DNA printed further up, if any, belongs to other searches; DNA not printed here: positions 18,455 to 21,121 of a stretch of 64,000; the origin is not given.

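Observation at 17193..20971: Restriction-modification pair without HsdR: nuclease-like domain fused to the methyltransferase, plus an HsdS-like subunit (BcgI/type IIB-like architecture)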

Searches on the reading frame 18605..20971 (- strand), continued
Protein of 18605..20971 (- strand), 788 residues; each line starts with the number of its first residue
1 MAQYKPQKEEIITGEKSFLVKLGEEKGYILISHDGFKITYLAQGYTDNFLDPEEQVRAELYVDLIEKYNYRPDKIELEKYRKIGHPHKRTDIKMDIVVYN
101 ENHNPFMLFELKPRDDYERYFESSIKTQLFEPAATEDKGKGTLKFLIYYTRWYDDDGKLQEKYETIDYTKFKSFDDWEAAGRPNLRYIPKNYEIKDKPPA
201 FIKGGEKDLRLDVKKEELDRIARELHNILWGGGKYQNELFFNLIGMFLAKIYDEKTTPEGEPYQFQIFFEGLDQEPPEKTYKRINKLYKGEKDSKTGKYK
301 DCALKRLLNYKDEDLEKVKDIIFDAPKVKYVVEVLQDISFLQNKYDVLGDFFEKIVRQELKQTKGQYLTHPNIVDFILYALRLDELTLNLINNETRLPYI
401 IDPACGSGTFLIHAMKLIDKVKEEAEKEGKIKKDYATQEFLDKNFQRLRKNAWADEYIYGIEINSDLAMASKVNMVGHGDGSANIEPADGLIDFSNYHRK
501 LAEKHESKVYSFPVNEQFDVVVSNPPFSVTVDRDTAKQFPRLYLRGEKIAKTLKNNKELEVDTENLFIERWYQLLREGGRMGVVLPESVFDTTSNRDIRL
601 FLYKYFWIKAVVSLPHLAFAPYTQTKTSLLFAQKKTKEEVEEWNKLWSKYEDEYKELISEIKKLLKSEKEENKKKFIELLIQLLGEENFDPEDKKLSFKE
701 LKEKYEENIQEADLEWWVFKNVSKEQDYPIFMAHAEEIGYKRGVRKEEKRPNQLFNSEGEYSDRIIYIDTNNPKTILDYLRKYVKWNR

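Call 27: find_encoding_contigs(protein=P0030, flank=8000, max_places=2)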
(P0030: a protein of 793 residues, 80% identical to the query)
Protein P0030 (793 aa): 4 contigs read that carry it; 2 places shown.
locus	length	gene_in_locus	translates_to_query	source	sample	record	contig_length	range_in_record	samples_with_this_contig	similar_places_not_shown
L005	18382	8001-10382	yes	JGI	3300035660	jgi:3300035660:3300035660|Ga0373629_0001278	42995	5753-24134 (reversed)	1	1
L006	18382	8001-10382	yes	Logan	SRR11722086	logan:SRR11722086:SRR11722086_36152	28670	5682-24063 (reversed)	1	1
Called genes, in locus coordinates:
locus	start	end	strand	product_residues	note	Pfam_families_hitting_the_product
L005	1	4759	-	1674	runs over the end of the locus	PF00069:Pkinase, PF07714:PK_Tyr_Ser-Thr, PF13424:TPR_12, PF13424:TPR_12, PF13424:TPR_12, PF17874:TPR_MalT, PF13424:TPR_12, PF01590:GAF, +24 more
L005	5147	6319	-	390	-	-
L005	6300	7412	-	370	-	-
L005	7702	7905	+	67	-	-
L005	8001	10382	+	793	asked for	PF02384:N6_Mtase, PF01170:UPF0020 (faint), PF07669:Eco57I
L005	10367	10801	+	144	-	-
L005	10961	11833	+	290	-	-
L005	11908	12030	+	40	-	-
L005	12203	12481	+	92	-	-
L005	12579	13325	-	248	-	-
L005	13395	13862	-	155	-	-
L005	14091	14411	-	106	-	-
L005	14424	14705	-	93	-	-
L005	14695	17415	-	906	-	-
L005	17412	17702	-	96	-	-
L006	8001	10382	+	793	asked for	PF02384:N6_Mtase, PF01170:UPF0020 (faint), PF07669:Eco57I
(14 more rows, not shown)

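Call 28: find_encoding_contigs(protein=P0041, flank=8000, max_places=2)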
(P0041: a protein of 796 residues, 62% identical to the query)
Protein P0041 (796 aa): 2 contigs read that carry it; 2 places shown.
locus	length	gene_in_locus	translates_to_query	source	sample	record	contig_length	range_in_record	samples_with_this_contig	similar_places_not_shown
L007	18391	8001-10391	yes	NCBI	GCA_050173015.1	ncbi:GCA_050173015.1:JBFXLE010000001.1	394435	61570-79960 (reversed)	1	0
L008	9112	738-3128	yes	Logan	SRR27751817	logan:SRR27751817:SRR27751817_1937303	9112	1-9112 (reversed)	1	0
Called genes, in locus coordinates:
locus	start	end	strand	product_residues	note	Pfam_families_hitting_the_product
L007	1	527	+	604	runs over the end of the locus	PF00990:GGDEF, PF00563:EAL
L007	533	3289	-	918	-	PF00989:PAS, PF13188:PAS_8, PF13426:PAS_9, PF00989:PAS, PF13426:PAS_9, PF13188:PAS_8, PF13426:PAS_9, PF02518:HATPase_c, +9 more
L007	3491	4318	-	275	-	PF00520:Ion_trans, PF07885:Ion_trans_2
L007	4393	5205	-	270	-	-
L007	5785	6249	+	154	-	PF08332:CaMKII_AD (weak), PF13474:SnoaL_3 (weak), PF14534:DUF4440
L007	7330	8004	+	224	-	PF20582:UPF0758_N, PF04002:RadC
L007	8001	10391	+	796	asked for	PF02384:N6_Mtase, PF01170:UPF0020 (weak), PF07669:Eco57I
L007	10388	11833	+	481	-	PF01420:Methylase_S (weak)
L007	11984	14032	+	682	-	-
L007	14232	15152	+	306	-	PF02517:Rce1-like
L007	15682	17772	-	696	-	PF14508:GH97_N, PF10566:Glyco_hydro_97, PF14509:GH97_C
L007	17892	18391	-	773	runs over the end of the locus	PF06202:GDE_C, PF17389:Bac_rhamnosid6H (faint)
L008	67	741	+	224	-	PF20582:UPF0758_N, PF04002:RadC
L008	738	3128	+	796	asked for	PF02384:N6_Mtase, PF01170:UPF0020 (weak), PF07669:Eco57I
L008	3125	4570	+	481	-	PF01420:Methylase_S (weak)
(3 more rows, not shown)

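Call 29: find_encoding_contigs(protein=P0034, flank=8000, max_places=2)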
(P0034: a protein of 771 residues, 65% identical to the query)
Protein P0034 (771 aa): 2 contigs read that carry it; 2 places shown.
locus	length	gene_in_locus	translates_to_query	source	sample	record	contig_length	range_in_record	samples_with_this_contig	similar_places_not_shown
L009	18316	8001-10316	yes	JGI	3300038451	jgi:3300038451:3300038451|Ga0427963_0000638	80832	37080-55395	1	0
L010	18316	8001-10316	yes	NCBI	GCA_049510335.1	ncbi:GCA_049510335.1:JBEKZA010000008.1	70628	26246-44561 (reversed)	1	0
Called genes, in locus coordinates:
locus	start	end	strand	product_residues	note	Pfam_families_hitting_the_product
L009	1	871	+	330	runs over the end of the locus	PF13432:TPR_16 (weak), PF00515:TPR_1 (weak), PF07719:TPR_2 (weak), PF13424:TPR_12 (weak), PF25063:ARM_TT21_C, PF23914:TPR_CcmH_CycH, PF13414:TPR_11, PF14559:TPR_19, +15 more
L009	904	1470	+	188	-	PF01252:Peptidase_A8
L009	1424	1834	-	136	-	PF02577:BFN_dom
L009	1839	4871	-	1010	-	PF00133:tRNA-synt_1, PF09334:tRNA-synt_1g, PF08264:Anticodon_1, PF10458:Val_tRNA-synt_C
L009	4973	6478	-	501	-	PF07498:Rho_N, PF07497:Rho_RNA_bind, PF00006:ATP-synt_ab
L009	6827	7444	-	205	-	PF01121:CoaE, PF13238:AAA_18 (faint)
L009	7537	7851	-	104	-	PF01541:GIY-YIG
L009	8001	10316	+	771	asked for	PF13588:HSDR_N_2 (faint), PF02384:N6_Mtase, PF07669:Eco57I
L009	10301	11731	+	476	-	PF01420:Methylase_S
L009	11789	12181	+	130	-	PF10539:Dev_Cell_Death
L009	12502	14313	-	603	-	PF05693:Glycogen_syn (faint), PF13439:Glyco_transf_4 (weak)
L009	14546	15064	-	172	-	-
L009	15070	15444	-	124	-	PF01227:GTP_cyclohydroI (weak), PF14489:QueF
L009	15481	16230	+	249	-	PF00733:Asn_synthase (weak), PF06508:QueC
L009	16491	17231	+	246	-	PF13392:HNH_3 (weak), PF00847:AP2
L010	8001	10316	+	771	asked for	PF13588:HSDR_N_2 (faint), PF02384:N6_Mtase, PF07669:Eco57I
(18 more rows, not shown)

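Call 40: list_cluster_members(proteins=[window:18605-20971:-, window:17193-18617:-, window:29380-30783:-, window:21198-23138:-])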
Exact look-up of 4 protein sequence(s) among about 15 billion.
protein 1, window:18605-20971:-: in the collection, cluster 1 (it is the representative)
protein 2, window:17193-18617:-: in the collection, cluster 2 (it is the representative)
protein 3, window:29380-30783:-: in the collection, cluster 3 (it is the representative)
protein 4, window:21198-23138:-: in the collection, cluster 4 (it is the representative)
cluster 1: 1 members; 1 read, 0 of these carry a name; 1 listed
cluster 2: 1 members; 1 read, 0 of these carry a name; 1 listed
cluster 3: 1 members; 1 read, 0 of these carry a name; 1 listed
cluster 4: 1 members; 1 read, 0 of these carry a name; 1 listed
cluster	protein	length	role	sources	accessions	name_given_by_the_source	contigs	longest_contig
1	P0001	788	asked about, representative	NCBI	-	-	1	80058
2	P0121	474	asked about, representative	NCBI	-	-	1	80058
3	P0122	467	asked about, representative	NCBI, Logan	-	-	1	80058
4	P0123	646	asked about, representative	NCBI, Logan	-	-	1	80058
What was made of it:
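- Tried and rejected: The cluster look-up gave no organism name (call 40).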

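Call 43: find_related_loci(query=A1, collection=genome_contigs, flank=6000)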
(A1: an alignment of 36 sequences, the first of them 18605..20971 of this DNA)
Query A1 (788 aa) in genome_contigs; peptide patterns used: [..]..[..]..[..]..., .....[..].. (x = any residue, [..] = any of these).
26 stretches matched a pattern; 19 encode a relative of the query (tblastn E <= 1e-3); 19 distinct loci.
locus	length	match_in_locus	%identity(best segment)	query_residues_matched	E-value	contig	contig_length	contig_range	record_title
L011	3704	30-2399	89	2-788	0e+0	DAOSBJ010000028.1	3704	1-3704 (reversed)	MAG TPA_asm: Candidatus Paceibacterota bacterium isolate AMR_MDS_1886 NODE_15813_length_3704_cov_11.694437, whole genome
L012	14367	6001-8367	88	2-788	0e+0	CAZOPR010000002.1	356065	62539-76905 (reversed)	MAG TPA_asm: uncultured Brachyspira sp. isolate binchicken_co58_148 genome assembly, contig: NODE_12_length_356065_cov_1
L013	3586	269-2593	87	14-784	0e+0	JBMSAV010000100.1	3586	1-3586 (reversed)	MAG: Candidatus Aenigmatarchaeota archaeon isolate Aenigmarchaeota-OCT-B-r01 Aenigmarchaeota-OCT-B-r01_k141_1066211, who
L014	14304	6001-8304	65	15-787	0e+0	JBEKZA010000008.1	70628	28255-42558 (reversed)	MAG: Sedimentisphaerales bacterium isolate SPRUCE 688 SPRUCE_688_8, whole genome shotgun sequence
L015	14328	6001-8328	62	19-786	0e+0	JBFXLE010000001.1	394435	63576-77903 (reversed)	MAG: Calditrichaceae bacterium isolate CA_2019_TPIn_91 NODE_60_length_394435_cov_22.298049_TPIn, whole genome shotgun se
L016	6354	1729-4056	61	19-786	0e+0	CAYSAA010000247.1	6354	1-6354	MAG TPA_asm: uncultured Atribacterota bacterium isolate SRP067234_co1_85 genome assembly, contig: k99_71903, whole genom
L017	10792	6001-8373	59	3-786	0e+0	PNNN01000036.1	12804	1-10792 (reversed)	MAG: Chlorobiaceae bacterium isolate SW.3.66 SW_1003138_12804, whole genome shotgun sequence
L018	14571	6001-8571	56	20-787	0e+0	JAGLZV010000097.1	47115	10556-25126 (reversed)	MAG: Methanophagales archaeon isolate RS_14_10 ZL355.bin.10.fa_97, whole genome shotgun sequence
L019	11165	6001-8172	58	50-786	0e+0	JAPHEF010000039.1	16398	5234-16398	MAG: Candidatus Alkanophaga liquidiphilum isolate MCA70_species_2 c_000000000039, whole genome shotgun sequence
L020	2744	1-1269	93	364-786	0e+0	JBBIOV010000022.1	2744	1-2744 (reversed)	MAG: bacterium isolate SIS170217_bin_288 NODE_31870_length_2744_cov_3.16966, whole genome shotgun sequence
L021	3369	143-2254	50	50-786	0e+0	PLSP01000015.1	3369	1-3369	MAG: Candidatus Bathyarchaeota archaeon isolate bog_991 73.20120700_S1D.335_contig_1086096, whole genome shotgun sequenc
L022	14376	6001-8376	60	3-787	0e+0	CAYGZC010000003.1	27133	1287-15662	MAG TPA_asm: uncultured Chlorobiaceae bacterium isolate ERP119294_co2_80 genome assembly, contig: k141_2583442, whole ge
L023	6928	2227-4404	47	50-787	0e+0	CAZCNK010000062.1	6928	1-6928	MAG TPA_asm: Candidatus Woesearchaeota archaeon isolate SRP269290_co2_138 genome assembly, contig: NODE_15662_length_692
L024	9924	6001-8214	45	50-787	0e+0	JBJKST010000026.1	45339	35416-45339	MAG: Thermoplasmataceae archaeon isolate Bin_89 S1Ck127_441337_flag_0_multi_14.9967_len_45339, whole genome shotgun sequ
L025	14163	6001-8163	44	50-787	0e+0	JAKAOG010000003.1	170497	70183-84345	MAG: archaeon isolate YF1.bin121 NODE_48_length_170497_cov_4.048183, whole genome shotgun sequence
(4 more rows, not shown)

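Call 47: predict_structure(alignment_id=A1)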
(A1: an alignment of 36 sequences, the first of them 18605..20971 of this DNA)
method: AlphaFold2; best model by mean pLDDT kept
length: 788 residues; sequences in the alignment: 36
mean_pLDDT: 84.3   pTM: 0.78
mean pLDDT of the five models: 84.3, 81.1, 79.8, 79.8, 78.5
residues with pLDDT >= 90: 324; 70-90: 366; 50-70: 79; < 50: 19
segments of 3 or more residues with pLDDT < 50: 1-14
pLDDT, mean of each block of 10 residues (from residue 1): 33 60 91 88 90 92 90 88 56 86 91 88 89 83 91 75 89 85 80 66 86 77 74 60 87 92 91 85 94 90 88 87 85 89 75 67 59 93 96 96 77 89 92 93 82 88 80 79 81 89 92 95 75 78 84 67 80 96 87 78 95 89 82 96 96 94 89 91 88 90 89 88 90 93 75 89 82 96 86
secondary structure, 60 per line:
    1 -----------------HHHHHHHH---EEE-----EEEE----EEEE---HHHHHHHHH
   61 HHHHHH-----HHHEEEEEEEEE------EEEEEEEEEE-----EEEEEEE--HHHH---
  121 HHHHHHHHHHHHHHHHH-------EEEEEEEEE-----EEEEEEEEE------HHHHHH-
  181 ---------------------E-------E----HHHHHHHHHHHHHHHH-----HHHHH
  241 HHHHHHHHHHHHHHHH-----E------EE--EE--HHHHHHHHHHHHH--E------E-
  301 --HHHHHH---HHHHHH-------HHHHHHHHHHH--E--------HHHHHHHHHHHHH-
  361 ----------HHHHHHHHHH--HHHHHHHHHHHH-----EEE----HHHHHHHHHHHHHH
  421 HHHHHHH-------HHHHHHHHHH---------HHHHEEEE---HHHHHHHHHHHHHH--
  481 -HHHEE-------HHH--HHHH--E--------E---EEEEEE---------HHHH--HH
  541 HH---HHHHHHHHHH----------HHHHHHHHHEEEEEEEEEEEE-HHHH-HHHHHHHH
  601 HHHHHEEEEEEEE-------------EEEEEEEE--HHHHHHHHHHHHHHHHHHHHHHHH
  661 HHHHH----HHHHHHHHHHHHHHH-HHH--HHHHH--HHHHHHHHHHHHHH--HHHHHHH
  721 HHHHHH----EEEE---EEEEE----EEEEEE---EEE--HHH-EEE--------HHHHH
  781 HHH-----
elements in order (helices of 4 or more, strands of 3 or more residues): H18-25 E29-31 E37-40 E45-48 H52-66 E75-83 E90-99 E105-111 H114-117 H121-137 E145-153 E159-167 H174-179 H215-230 H236-256 H277-289 H303-308 H312-317 H325-335 H347-359 H371-380 H383-394 E400-402 H407-427 H435-444 H454-457 E458-461 H465-478 H499-502 E518-523 H533-536 H539-542 H546-555 H566-574 E575-586 H588-591 H593-605 E606-613 E627-634 H637-665 H670-684 H691-695 H698-711 H714-726 E731-734 E738-742 E747-752 E756-758 E765-767 H776-783
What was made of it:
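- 18605..20971 (-): RM gene: 788-aa bifunctional endonuclease-methyltransferase subunit, BsaXI family. AlphaFold2 model has pLDDT 84.3 and pTM 0.78 (call 47).
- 19892..20374 (-): Multi-helical connector (residues about 200-360). Helices 215-359 in the model (call 47).
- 18608..18790 (-): C-terminal beta-rich piece and last helix (residues 728-788); no 'paddle'. The model shows only short strands and helix 776-783 (call 47).
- On BcgI-type Type IIB: The model here has a knob and no C-terminal long helix (call 47), which argues for the BsaXI branch.
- Checked: It is a helical domain inserted into the methyltransferase fold and is followed by a small beta-rich C-terminal piece (call 47).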

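Call 50: fold_search(model_id=the predicted structure, library=pdb)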
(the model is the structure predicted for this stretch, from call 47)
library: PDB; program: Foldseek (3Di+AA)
matches with E <= 10: 884; with E <= 0.001: 100
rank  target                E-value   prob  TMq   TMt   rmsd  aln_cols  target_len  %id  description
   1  8w0p_A                1.8e-58  1.00  0.73  0.64   5.7       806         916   40  BsaXI -- Type IIB R-M system (released 2024-10-30)
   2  8w2p_A                9.6e-57  1.00  0.64  0.56  17.6       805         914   40  BsaXI-DNA complex I (released 2024-10-30)
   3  8w2q_B                5.7e-54  1.00  0.64  0.56  17.6       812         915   39  BsaXI-DNA complex II (released 2024-10-30)
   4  2okc_B                3.3e-13  1.00  0.33  0.58   6.2       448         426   19  Crystal structure of Type I restriction enzyme StySJI M protein (NP_813429.1) from Bacteroides thetaiotaomicron VPI-54 (released 2007-01-30)
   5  5ybb_A                6.4e-13  1.00  0.34  0.52   6.4       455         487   18  Structural basis underlying complex assembly andconformational transition of the type I R-M system (released 2017-11-29)
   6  3ufb                  6.0e-12  1.00  0.36  0.55   7.4       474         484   17  Crystal structure of a modification subunit of a putative type I restriction enzyme from Vibrio vulnificus YJ016 (released 2012-11-07)
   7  2okc_A                6.0e-12  1.00  0.32  0.55   6.5       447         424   20  Crystal structure of Type I restriction enzyme StySJI M protein (NP_813429.1) from Bacteroides thetaiotaomicron VPI-54 (released 2007-01-30)
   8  2y7c_B                2.8e-11  1.00  0.34  0.49   6.1       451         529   19  Atomic model of the Ocr-bound methylase complex from the Type I restriction-modification enzyme EcoKI (M2S1). Based on (released 2011-02-09)
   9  2f8l                  9.4e-11  1.00  0.26  0.58   7.5       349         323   17  Crystal structure of a putative class i s-adenosylmethionine-dependent methyltransferase (lmo1582) from listeria monocyt (released 2006-01-17)
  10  3s1s                  2.2e-10  1.00  0.26  0.24  14.3       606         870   11  Characterization and crystal structure of the type IIG restriction endonuclease BpuSI (released 2011-07-13)
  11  7lt5_C                4.0e-10  1.00  0.26  0.35   5.6       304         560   21  CamA Adenine Methyltransferase Complexed to Cognate Substrate DNA and Cofactor SAH (released 2021-05-19)
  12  7lo5_C                7.6e-10  1.00  0.28  0.22  17.7       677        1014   11  cryoEM structure DrdV-DNA complex (released 2021-03-17)
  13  7lni_A                1.5e-09  1.00  0.23  0.33   6.2       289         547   21  SeMet CamA Adenine Methyltransferase Complexed to Cognate Substrate DNA (released 2021-05-19)
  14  7vs4_B                1.7e-09  1.00  0.31  0.47   8.0       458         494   14  Crystal structure of PacII_M1M2S-DNA(m6A)-SAH complex (released 2022-11-30)
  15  2ar0_A                1.9e-09  1.00  0.24  0.37  20.5       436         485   18  Crystal structure of Type I restriction enzyme EcoKI M protein (EC 2.1.1.72) (M.EcoKI) (released 2005-08-30)
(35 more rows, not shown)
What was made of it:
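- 18605..20971 (-): Foldseek top hit is BsaXI, TM 0.73 (call 50).
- The next hits are Type I HsdM proteins at E about 1e-13 (calls 47, 50).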
